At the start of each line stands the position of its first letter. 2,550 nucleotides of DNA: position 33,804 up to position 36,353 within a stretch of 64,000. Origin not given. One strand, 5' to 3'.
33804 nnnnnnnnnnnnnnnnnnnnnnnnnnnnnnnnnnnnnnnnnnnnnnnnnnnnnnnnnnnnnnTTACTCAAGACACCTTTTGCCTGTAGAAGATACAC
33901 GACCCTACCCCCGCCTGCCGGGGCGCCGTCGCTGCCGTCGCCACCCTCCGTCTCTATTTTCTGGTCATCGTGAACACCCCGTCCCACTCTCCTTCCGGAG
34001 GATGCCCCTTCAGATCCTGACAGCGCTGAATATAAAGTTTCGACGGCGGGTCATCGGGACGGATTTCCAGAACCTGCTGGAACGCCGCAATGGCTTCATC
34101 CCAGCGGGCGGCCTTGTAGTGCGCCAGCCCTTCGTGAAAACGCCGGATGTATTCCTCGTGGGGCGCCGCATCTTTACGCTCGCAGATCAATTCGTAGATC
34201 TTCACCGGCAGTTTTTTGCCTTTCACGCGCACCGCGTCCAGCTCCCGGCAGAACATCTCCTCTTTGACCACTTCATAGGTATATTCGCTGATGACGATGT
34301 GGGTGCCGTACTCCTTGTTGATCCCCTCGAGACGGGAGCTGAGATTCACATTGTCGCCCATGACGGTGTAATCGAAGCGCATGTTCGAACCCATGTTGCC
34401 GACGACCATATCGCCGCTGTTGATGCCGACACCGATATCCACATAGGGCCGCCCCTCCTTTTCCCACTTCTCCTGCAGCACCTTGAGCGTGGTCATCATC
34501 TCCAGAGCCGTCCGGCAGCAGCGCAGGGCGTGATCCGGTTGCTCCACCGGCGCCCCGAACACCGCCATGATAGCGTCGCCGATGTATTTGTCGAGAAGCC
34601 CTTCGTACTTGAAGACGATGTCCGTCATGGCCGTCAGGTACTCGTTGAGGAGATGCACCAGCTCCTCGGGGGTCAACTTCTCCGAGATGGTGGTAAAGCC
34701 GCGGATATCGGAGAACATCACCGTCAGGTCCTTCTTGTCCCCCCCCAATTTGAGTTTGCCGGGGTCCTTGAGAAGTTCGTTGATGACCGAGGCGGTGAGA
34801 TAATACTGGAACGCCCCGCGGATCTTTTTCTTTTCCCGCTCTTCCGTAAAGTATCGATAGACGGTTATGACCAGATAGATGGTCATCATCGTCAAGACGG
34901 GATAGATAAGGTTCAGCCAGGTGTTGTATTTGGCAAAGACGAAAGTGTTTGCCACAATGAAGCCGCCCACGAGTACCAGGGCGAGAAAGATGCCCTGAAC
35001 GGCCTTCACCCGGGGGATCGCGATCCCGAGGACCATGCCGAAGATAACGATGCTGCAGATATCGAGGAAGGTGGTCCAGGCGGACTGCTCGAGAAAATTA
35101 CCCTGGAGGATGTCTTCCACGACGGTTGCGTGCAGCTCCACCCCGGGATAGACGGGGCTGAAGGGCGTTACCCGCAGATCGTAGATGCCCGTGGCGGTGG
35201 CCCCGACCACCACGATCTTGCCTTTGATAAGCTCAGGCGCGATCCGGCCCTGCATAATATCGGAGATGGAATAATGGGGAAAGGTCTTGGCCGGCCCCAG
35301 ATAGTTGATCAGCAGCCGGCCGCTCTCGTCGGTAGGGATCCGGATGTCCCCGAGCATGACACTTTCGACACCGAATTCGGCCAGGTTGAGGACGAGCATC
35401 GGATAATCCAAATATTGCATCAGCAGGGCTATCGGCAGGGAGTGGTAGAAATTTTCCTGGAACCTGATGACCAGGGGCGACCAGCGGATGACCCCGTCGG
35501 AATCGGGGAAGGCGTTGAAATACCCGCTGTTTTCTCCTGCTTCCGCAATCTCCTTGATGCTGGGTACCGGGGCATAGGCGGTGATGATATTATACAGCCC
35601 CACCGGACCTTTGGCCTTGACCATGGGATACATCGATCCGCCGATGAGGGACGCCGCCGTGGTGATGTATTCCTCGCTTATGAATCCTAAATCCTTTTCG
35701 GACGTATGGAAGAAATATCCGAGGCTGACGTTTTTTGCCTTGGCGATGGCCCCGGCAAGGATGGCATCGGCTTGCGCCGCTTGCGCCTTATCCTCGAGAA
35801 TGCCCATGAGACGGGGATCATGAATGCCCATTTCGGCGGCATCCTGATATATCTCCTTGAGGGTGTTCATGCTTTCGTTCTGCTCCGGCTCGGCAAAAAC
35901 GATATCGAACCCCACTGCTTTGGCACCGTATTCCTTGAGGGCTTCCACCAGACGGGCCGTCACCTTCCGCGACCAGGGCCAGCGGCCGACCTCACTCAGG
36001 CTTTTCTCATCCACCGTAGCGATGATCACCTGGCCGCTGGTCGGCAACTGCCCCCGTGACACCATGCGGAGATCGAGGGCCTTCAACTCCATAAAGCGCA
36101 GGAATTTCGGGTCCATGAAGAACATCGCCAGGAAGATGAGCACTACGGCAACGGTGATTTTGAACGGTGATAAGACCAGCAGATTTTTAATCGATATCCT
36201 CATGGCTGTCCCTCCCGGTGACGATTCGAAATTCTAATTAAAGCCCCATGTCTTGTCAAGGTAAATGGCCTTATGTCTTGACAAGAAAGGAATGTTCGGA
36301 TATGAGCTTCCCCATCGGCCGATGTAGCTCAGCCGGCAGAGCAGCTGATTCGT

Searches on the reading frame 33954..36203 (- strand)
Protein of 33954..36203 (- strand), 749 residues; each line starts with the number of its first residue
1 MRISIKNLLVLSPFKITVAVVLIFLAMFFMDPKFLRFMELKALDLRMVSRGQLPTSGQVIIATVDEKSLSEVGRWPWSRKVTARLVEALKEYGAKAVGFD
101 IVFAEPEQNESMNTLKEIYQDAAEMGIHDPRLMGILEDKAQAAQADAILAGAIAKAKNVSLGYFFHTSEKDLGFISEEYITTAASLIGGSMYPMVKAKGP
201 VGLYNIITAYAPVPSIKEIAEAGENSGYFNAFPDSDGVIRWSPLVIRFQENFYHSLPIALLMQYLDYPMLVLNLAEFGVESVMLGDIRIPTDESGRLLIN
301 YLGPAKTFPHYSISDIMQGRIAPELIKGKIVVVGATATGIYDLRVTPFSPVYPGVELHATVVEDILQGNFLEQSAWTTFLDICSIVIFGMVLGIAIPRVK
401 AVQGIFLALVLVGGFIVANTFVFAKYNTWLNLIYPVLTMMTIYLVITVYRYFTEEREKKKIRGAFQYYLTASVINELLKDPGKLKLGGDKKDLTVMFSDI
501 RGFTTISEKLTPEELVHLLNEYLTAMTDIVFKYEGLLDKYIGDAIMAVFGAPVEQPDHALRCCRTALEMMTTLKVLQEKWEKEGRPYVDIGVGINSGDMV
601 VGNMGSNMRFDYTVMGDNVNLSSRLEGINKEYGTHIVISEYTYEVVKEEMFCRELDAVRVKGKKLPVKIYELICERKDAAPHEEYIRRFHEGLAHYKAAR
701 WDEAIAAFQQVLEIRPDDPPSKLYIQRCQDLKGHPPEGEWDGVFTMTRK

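Call 3: search_protein_families(library=pfam, proteins=[window:33954-36203:-], max_evalue=0.01)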
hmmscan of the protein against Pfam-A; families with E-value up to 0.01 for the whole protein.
window:33954-36203:- (749 aa): 6 families
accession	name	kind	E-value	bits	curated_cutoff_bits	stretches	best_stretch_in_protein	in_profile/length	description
PF05226.16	CHASE2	-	9e-67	225.8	26.3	1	22-390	3-256/257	CHASE2 domain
PF00211.25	Guanylate_cyc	-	1.8e-30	106.3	21.9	1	491-670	7-179/183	Adenylate and Guanylate cyclase catalytic domain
PF00515.34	TPR_1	-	8.4e-07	29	27.8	1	692-718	8-34/34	Tetratricopeptide repeat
PF07719.23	TPR_2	-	1.3e-06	28.5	27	1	689-718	5-34/34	Tetratricopeptide repeat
PF13414.12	TPR_11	-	0.00099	19.2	26.8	1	692-719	1-28/42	TPR repeat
PF13176.12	TPR_7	-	0.0048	17.3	27.9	0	693-718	7-32/36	Tetratricopeptide repeat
